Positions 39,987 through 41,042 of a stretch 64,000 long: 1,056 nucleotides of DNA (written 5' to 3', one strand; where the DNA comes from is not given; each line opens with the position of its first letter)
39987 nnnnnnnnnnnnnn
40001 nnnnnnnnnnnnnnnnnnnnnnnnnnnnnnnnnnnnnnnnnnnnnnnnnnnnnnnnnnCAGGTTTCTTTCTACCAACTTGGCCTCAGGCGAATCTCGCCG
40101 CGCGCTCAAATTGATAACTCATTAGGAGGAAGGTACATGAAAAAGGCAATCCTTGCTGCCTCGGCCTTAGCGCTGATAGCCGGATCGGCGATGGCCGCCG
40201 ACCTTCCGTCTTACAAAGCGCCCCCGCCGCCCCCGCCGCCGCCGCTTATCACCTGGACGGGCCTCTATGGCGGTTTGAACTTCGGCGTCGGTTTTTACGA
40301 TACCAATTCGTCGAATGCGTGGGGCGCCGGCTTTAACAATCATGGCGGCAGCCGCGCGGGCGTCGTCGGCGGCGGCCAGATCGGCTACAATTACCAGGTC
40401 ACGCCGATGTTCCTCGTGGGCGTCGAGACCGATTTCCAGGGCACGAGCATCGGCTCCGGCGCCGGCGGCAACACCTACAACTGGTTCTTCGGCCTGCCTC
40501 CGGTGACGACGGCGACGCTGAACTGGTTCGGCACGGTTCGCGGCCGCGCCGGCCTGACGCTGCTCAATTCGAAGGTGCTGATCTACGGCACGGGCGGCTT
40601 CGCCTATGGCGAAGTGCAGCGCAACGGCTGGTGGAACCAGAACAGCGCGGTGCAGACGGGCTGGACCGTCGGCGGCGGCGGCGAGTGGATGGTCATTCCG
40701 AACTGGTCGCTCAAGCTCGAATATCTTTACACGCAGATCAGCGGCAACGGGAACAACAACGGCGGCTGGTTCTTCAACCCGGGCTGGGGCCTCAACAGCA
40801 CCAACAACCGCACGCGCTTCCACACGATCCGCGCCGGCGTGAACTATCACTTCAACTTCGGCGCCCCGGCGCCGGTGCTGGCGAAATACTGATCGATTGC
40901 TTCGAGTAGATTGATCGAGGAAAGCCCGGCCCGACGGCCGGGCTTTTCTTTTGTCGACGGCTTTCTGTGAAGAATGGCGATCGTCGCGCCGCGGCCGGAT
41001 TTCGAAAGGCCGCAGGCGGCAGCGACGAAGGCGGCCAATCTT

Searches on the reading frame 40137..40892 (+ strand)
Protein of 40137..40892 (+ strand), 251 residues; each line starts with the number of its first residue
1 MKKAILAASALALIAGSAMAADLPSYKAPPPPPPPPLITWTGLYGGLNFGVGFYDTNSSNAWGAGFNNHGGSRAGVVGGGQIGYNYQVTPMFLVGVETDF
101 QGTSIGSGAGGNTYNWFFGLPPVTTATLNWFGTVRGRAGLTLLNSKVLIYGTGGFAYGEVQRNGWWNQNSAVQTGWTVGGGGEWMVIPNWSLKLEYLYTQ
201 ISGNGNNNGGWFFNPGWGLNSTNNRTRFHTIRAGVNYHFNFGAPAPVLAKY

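Call 16: search_protein_families(library=pfam, proteins=[window:40137-40892:+], max_evalue=0.001)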
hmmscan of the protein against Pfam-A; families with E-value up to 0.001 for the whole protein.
window:40137-40892:+ (251 aa): 2 families
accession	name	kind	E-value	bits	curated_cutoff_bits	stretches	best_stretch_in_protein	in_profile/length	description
PF13505.12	OMP_b-brl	-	7.9e-19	68.9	28.7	1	9-239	2-175/175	Outer membrane protein beta-barrel domain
PF01389.23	OmpA_membrane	-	5.3e-05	23.5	21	1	144-240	88-177/180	OmpA-like transmembrane domain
